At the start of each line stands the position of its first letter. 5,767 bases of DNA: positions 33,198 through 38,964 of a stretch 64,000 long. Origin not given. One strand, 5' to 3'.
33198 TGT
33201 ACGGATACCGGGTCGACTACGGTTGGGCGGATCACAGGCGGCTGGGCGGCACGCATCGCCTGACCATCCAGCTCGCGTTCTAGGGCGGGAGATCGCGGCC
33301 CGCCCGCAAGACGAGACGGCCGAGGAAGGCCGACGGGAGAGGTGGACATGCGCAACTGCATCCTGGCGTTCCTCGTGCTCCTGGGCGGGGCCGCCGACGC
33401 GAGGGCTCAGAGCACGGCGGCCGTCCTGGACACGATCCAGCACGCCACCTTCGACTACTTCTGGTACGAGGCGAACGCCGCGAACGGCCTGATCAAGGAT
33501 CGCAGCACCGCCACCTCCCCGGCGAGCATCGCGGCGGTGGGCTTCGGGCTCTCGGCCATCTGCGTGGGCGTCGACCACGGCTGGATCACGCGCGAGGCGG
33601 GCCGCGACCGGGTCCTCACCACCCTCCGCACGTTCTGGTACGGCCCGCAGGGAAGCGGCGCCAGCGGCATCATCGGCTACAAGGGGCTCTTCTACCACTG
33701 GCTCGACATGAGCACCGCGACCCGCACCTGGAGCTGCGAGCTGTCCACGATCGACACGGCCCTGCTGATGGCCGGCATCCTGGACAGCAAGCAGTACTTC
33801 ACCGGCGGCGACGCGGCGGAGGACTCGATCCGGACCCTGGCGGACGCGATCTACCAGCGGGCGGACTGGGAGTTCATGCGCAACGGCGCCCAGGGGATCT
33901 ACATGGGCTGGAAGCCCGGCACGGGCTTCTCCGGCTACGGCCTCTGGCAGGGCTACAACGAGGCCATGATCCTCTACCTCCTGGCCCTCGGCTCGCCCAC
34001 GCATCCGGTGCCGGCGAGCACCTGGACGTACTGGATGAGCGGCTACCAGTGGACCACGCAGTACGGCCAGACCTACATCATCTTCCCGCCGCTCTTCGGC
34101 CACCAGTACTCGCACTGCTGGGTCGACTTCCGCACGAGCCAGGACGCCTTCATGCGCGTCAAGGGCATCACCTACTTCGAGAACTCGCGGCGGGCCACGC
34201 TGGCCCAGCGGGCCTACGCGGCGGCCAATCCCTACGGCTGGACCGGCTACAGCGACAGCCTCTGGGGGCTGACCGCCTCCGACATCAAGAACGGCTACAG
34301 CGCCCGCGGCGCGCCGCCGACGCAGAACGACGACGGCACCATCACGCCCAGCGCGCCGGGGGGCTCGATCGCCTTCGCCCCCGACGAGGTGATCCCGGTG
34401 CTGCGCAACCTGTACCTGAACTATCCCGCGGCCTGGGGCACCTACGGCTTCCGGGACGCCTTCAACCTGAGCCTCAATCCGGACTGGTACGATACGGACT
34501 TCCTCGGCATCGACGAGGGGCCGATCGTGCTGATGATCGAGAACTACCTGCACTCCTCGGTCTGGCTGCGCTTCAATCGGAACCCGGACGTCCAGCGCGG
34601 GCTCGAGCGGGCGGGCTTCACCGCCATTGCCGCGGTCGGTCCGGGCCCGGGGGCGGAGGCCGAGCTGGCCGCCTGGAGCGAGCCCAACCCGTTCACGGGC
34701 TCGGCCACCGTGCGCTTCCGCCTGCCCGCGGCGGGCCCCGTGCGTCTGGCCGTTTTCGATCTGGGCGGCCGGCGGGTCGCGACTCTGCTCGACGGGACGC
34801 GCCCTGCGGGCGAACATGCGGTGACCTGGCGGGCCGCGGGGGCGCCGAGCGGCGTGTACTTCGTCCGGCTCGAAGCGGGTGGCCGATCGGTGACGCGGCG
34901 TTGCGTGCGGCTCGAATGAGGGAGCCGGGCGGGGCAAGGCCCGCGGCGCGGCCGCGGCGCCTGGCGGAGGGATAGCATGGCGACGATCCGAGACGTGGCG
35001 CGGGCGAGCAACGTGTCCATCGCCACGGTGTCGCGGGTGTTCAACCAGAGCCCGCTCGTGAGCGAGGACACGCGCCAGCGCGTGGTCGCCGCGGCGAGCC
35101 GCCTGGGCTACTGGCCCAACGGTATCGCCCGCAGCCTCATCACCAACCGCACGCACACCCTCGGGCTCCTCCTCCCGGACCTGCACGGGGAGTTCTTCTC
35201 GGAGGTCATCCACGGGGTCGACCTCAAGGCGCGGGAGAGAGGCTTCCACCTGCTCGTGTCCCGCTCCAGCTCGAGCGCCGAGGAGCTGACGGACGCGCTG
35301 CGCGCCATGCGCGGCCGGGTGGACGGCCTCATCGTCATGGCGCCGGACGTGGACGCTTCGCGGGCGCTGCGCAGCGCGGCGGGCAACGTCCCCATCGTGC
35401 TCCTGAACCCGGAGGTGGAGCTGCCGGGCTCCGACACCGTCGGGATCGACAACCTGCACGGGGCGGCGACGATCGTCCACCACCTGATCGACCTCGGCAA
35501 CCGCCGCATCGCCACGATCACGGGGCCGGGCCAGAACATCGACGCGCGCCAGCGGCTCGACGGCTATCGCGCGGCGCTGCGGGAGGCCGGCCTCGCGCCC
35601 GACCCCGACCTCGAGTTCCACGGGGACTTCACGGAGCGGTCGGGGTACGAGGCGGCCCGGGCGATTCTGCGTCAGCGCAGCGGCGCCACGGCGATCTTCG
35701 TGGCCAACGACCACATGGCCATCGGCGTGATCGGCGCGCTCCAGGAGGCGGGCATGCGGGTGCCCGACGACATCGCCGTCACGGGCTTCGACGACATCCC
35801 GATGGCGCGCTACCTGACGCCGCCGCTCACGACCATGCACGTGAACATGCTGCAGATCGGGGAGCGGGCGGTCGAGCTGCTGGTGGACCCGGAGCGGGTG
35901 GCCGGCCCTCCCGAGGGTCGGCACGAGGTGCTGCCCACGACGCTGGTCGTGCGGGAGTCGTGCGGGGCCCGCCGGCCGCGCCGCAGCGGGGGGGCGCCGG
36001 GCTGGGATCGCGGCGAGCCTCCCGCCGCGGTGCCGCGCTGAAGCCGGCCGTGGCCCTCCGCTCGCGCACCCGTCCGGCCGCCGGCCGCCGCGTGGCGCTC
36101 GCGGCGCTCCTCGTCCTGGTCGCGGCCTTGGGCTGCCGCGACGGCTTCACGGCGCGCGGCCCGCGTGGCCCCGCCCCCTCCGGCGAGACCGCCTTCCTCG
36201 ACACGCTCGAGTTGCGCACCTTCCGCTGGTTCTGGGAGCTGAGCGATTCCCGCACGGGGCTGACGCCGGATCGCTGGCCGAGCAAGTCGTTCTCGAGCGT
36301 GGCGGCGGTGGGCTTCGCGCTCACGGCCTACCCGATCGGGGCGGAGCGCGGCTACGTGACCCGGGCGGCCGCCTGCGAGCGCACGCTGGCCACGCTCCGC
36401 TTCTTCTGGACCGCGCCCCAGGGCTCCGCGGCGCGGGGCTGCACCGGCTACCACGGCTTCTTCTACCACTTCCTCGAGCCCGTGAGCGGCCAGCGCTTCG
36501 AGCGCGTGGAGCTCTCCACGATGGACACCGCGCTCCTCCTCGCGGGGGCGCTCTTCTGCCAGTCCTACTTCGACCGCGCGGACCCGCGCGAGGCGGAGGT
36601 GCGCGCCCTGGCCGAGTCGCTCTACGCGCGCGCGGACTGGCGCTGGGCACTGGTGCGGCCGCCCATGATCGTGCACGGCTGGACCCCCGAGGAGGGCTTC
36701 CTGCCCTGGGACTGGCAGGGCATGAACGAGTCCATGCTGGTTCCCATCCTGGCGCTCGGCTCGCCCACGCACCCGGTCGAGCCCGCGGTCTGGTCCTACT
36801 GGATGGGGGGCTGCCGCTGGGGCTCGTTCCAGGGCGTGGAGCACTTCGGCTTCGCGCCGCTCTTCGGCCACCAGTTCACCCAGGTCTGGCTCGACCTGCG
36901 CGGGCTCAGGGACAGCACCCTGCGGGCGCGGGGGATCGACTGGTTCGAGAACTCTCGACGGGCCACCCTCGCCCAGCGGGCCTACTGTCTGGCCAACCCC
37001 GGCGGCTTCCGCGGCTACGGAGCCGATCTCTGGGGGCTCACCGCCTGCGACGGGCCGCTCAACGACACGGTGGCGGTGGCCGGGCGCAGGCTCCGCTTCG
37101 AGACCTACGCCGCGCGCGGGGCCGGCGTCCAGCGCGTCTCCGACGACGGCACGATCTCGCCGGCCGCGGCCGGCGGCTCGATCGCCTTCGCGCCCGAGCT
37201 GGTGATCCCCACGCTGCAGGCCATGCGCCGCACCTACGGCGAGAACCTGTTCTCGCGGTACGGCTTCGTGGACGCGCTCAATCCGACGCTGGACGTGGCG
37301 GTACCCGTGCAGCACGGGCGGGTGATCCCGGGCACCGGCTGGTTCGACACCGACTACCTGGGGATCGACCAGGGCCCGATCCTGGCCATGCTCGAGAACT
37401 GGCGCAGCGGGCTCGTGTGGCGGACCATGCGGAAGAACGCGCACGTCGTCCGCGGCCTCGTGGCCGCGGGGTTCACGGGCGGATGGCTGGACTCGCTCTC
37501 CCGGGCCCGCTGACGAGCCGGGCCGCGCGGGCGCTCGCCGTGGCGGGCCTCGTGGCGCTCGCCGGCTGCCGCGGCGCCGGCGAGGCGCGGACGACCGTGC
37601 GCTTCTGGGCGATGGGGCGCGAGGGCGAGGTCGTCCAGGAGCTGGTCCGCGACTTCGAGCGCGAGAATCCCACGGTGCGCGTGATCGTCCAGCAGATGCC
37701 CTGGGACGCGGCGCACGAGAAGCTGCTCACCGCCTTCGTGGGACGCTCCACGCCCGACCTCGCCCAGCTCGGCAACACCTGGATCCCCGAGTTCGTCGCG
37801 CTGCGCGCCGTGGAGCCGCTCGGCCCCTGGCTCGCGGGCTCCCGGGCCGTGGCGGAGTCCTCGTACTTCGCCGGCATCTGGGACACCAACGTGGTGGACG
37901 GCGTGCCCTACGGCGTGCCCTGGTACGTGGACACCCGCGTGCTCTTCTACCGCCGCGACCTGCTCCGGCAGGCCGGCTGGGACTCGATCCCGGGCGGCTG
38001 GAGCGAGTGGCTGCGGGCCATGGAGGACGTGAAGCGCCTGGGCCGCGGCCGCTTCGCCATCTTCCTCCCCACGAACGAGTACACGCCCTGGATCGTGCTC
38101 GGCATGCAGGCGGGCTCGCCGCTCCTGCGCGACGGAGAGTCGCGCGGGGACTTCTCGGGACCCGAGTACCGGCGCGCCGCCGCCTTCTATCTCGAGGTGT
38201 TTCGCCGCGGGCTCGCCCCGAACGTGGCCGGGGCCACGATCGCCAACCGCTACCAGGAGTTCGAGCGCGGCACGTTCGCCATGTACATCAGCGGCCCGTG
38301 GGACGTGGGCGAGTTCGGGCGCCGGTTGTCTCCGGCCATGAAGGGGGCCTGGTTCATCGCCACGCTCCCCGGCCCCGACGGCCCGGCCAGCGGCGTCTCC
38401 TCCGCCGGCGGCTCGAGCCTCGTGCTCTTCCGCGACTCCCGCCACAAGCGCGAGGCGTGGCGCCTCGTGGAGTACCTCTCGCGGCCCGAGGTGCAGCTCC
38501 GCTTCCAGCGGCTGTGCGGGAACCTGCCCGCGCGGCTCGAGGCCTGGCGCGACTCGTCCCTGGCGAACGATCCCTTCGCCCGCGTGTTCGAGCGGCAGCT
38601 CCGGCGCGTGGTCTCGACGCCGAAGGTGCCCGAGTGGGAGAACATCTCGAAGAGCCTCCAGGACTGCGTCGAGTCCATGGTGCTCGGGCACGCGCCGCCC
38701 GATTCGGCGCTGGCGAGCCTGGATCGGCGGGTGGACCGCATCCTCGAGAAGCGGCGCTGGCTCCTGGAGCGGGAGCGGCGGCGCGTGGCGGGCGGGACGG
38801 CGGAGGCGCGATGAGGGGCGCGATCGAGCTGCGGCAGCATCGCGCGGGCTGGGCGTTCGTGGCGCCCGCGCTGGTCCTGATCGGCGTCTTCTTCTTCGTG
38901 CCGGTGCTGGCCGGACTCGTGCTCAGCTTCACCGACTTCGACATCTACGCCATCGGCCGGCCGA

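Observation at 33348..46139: Candidate beta-1,2-glucan (or related beta-glucan) utilisation locus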

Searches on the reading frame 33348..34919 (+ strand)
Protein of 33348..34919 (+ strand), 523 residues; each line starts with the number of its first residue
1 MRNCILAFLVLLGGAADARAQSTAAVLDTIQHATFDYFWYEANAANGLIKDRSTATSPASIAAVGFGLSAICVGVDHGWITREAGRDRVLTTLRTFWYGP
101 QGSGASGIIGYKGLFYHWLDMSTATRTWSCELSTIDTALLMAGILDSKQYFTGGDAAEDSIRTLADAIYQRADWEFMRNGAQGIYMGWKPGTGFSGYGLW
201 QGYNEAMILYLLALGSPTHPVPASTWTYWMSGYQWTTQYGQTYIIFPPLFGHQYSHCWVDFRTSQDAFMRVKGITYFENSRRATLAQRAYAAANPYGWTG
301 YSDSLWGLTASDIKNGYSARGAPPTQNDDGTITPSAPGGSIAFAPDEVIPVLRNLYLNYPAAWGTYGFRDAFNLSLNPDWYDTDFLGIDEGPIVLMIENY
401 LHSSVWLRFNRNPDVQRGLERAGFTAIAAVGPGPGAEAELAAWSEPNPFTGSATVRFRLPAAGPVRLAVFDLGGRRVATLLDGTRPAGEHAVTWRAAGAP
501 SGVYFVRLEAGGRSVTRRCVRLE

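Call 8: search_protein_families(library=pfam, proteins=[window:33348-34919:+], max_evalue=0.01)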
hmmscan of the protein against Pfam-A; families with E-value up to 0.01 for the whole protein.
window:33348-34919:+ (523 aa): 3 families
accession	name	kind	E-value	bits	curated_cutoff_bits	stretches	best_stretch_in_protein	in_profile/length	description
PF10091.15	Glycoamylase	-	6.9e-79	264.9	27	1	200-413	4-221/221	Putative glucoamylase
PF18962.6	Por_Secre_tail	-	9.1e-05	23.1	27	1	446-518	3-72/75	Secretion system C-terminal sorting domain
PF13860.13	FlgD_ig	-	0.00032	21.1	27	1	450-510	7-75/79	FlgD Ig-like domain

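Call 10: search_solved_structures(query=window:33348-34919:+, max_evalue=0.01)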
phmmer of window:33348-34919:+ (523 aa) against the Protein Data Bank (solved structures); distinct sequences matched with E-value up to 0.01: 7.
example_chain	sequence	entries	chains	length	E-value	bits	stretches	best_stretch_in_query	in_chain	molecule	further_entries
8xul_A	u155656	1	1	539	6.1e-110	371.6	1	28-426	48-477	XCC2207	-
4gl3_A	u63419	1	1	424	2.4e-70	240.9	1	25-426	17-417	putative glucoamylase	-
3eu8_A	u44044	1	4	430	6.9e-62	213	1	20-425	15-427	putative glucoamylase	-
4qt9_A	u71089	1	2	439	1.7e-59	205.2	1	21-425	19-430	putative glucoamylase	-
5z06_A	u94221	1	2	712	1.2e-50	176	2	248-421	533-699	BDI_3064 protein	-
5gzh_A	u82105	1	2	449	6.5e-50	173.5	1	15-425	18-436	Endo-beta-1,2-glucanase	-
5gzk_A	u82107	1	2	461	7.4e-50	173.3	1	15-425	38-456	Uncharacterized protein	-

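Call 46: search_protein_families(library=ncbifam, proteins=[window:33348-34919:+], max_evalue=0.001)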
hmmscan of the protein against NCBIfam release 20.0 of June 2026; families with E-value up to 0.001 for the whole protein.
window:33348-34919:+ (523 aa): 2 families
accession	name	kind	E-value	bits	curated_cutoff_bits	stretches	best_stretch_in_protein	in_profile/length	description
TIGR04183.1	Por_Secre_tail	domain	2e-07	30.9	23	1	446-518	3-68/72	T9SS type A sorting domain-containing protein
NF052323.1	T9SSA_dep_M6i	equivalog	6.8e-06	24.3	600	1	445-511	961-1027/1043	T9SS-dependent M6-like inactivated metalloprotease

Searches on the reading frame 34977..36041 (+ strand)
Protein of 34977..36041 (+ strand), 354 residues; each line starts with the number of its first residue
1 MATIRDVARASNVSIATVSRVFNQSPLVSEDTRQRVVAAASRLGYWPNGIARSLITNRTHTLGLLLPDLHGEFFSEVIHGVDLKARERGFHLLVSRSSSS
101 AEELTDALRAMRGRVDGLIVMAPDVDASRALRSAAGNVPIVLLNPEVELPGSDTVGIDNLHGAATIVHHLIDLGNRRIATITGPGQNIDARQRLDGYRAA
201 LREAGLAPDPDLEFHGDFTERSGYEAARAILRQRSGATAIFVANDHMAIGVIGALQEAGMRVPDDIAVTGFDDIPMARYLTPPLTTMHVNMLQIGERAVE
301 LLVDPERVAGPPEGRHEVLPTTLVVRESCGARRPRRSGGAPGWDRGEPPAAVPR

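Call 8: search_protein_families(library=pfam, proteins=[window:34977-36041:+], max_evalue=0.01)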
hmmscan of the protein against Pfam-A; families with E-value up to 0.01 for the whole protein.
window:34977-36041:+ (354 aa): 4 families
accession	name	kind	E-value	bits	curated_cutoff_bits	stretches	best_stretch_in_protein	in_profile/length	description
PF13377.12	Peripla_BP_3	-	5.1e-40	137.7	26.5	1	167-329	1-167/167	Periplasmic binding protein-like domain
PF00532.27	Peripla_BP_1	-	1.2e-25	91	22.2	1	59-304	1-259/281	Periplasmic binding proteins and sugar binding domain of LacI family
PF13407.12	Peripla_BP_4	-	5.2e-19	69.2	35.1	1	63-280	2-225/258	Periplasmic binding protein domain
PF00356.27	LacI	-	1e-17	64.1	27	1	3-48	1-46/46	Bacterial regulatory proteins, lacI family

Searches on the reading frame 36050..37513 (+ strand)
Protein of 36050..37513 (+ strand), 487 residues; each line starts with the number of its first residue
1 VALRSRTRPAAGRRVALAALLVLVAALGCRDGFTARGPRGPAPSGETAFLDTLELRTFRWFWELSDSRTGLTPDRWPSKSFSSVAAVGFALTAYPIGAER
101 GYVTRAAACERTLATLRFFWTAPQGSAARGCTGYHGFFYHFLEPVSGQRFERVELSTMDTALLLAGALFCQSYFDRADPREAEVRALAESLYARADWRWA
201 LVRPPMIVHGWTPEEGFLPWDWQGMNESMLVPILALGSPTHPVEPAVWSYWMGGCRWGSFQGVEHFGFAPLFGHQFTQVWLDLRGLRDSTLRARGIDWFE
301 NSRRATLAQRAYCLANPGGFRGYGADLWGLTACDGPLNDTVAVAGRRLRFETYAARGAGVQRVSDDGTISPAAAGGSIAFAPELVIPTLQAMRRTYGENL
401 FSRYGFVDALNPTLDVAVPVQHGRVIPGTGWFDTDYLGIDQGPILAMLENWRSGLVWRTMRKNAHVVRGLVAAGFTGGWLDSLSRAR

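Call 8: search_protein_families(library=pfam, proteins=[window:36050-37513:+], max_evalue=0.01)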
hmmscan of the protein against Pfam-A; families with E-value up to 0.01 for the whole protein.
window:36050-37513:+ (487 aa): 1 family
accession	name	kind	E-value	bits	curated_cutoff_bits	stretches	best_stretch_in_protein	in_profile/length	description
PF10091.15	Glycoamylase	-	1.9e-76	256.9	27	1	220-463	2-220/221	Putative glucoamylase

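Call 11: search_solved_structures(query=window:36050-37513:+, max_evalue=0.01)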
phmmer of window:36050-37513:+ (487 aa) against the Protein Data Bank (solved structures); distinct sequences matched with E-value up to 0.01: 8.
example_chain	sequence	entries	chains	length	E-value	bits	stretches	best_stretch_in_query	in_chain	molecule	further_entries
8xul_A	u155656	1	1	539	1e-159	535.4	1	49-481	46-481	XCC2207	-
4gl3_A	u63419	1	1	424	1.6e-55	191.7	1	50-482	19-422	putative glucoamylase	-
4qt9_A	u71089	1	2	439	3.1e-44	154.5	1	45-477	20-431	putative glucoamylase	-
3eu8_A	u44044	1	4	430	1.7e-42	148.7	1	45-476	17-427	putative glucoamylase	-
5gzh_A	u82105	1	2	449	7.3e-37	130.1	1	49-479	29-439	Endo-beta-1,2-glucanase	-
5gzk_A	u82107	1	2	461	1e-36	129.6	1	49-477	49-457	Uncharacterized protein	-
5z06_A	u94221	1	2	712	5.2e-36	127.3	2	43-251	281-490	BDI_3064 protein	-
8xuk_A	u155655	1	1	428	0.00024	22.9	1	81-234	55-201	H744_1c0222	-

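Call 46: search_protein_families(library=ncbifam, proteins=[window:36050-37513:+], max_evalue=0.001)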
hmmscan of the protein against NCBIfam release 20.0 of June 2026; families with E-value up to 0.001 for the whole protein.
window:36050-37513:+ (487 aa): 0 families

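Call 47: search_solved_structures(query=window:36050-37513:+, max_evalue=1e-30, show_alignments=1)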
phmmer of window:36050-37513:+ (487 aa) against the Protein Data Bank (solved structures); distinct sequences matched with E-value up to 1e-30: 7.
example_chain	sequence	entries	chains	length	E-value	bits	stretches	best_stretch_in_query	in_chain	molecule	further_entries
8xul_A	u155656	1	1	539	1e-159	535.4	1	49-481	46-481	XCC2207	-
4gl3_A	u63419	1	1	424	1.6e-55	191.7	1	50-482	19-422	putative glucoamylase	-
4qt9_A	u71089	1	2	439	3.1e-44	154.5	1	45-477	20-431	putative glucoamylase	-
3eu8_A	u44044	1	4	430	1.7e-42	148.7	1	45-476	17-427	putative glucoamylase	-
5gzh_A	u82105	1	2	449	7.3e-37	130.1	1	49-479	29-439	Endo-beta-1,2-glucanase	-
5gzk_A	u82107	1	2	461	1e-36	129.6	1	49-477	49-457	Uncharacterized protein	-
5z06_A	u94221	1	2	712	5.2e-36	127.3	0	43-251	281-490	BDI_3064 protein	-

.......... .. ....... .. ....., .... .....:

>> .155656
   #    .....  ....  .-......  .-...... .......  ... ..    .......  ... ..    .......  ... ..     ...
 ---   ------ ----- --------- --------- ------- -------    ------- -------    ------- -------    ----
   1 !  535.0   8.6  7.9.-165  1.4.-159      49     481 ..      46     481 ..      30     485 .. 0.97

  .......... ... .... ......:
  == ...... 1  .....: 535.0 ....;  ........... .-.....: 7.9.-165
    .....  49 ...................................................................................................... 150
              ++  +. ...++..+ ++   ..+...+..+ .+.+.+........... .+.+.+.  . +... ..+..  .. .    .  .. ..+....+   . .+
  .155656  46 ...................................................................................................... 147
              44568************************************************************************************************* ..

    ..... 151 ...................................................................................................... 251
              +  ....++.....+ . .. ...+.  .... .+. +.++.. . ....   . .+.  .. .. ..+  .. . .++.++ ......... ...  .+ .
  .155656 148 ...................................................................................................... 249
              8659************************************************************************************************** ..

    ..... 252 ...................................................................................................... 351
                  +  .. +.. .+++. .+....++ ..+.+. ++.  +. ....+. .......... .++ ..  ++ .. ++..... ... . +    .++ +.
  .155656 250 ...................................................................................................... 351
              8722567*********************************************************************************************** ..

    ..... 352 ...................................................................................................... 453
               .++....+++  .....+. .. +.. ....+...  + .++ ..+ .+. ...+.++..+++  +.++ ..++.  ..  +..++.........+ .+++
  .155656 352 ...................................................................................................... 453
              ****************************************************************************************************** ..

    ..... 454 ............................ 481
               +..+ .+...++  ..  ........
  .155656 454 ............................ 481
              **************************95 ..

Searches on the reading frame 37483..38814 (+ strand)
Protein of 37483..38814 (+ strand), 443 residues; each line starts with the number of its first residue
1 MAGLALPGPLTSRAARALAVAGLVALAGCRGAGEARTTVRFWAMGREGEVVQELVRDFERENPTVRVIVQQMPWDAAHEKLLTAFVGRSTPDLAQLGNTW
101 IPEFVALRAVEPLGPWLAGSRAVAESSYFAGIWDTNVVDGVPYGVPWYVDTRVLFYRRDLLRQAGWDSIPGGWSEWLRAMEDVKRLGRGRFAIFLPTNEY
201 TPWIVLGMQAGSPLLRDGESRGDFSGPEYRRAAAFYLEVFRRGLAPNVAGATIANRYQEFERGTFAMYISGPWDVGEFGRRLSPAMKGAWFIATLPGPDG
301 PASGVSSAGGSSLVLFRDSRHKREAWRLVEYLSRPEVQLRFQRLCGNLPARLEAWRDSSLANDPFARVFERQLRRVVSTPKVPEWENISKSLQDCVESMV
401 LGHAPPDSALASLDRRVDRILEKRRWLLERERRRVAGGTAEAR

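Call 8: search_protein_families(library=pfam, proteins=[window:37483-38814:+], max_evalue=0.01)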
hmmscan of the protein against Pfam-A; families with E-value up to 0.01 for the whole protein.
window:37483-38814:+ (443 aa): 2 families
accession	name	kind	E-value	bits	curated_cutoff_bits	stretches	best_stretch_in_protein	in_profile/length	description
PF01547.30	SBP_bac_1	-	9.1e-39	134.7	26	1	48-338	7-306/307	Bacterial extracellular solute-binding protein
PF13416.11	SBP_bac_8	-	2.6e-26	93.5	27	1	53-364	1-275/279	Bacterial extracellular solute-binding protein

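Call 40: search_solved_structures(query=window:37483-38814:+, max_evalue=0.001)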
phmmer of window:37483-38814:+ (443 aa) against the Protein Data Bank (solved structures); distinct sequences matched with E-value up to 0.001: 104 (the best 60 are shown).
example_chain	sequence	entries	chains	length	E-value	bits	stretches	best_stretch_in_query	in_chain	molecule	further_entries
3uor_A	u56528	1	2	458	5.3e-136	457.1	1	29-440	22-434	ABC transporter sugar binding protein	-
5ysb_A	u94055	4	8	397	2.5e-68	234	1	38-423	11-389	Lin1841 protein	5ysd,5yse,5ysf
5ci5_A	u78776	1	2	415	7.4e-41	143.4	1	38-421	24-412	Extracellular solute-binding protein family 1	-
9xf5_A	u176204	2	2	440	7.6e-31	110.4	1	37-422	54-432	ABC transporter substrate-binding protein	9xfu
7c63_A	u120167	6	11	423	1.2e-30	109.8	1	38-388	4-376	Sugar ABC transporter, periplasmic sugar-binding protein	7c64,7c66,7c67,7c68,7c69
7c6f_A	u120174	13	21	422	1.5e-30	109.5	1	38-388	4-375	Sugar ABC transporter, periplasmic sugar-binding protein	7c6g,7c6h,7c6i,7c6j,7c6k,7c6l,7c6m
7c71_A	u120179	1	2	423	4.3e-30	108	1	38-388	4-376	Sugar ABC transporter, periplasmic sugar-binding protein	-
7c6x_A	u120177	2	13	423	3.6e-29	104.9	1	38-388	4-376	Sugar ABC transporter, periplasmic sugar-binding protein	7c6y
7c6z_A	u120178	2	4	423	4.4e-29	104.6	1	38-388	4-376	Sugar ABC transporter, periplasmic sugar-binding protein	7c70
4qrz_A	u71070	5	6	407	7.1e-28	100.7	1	37-413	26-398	ABC-TYPE SUGAR TRANSPORTER | ABC transporter, substrate binding protein (Sugar)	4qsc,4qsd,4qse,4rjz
7x0i_A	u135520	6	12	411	1.7e-27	99.4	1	51-387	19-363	CbpB | CpbB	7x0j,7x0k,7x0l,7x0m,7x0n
3k01_A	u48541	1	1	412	3.2e-27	98.5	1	22-415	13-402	Acarbose/maltose binding protein GacH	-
3jzj_A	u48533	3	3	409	6.6e-27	97.5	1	34-415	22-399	Acarbose/maltose binding protein GacH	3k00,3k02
6wpm_A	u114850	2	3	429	2.7e-24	88.8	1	21-355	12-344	Substrate-binding protein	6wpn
8art_A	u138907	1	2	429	5.9e-23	84.4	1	15-412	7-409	Putative secreted maltose-binding protein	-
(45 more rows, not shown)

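Call 46: search_protein_families(library=ncbifam, proteins=[window:37483-38814:+], max_evalue=0.001)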
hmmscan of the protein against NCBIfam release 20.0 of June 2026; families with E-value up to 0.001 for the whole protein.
window:37483-38814:+ (443 aa): 3 families
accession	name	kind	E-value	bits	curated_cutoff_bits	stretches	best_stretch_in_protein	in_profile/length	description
NF053763.1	ABCarbgalBndGanS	equivalog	3.2e-11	42.6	700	2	38-181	40-174/420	galactooligosaccharide ABC transporter substrate-binding protein GanS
NF008211.0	PRK10974.1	equivalog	9.6e-06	24.4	411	1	16-186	7-184/439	sn-glycerol-3-phosphate ABC transporter substrate-binding protein UgpB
NF007011.0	PRK09474.1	equivalog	0.00018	20.5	291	1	50-417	45-394/396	maltose/maltodextrin ABC transporter substrate-binding protein MalE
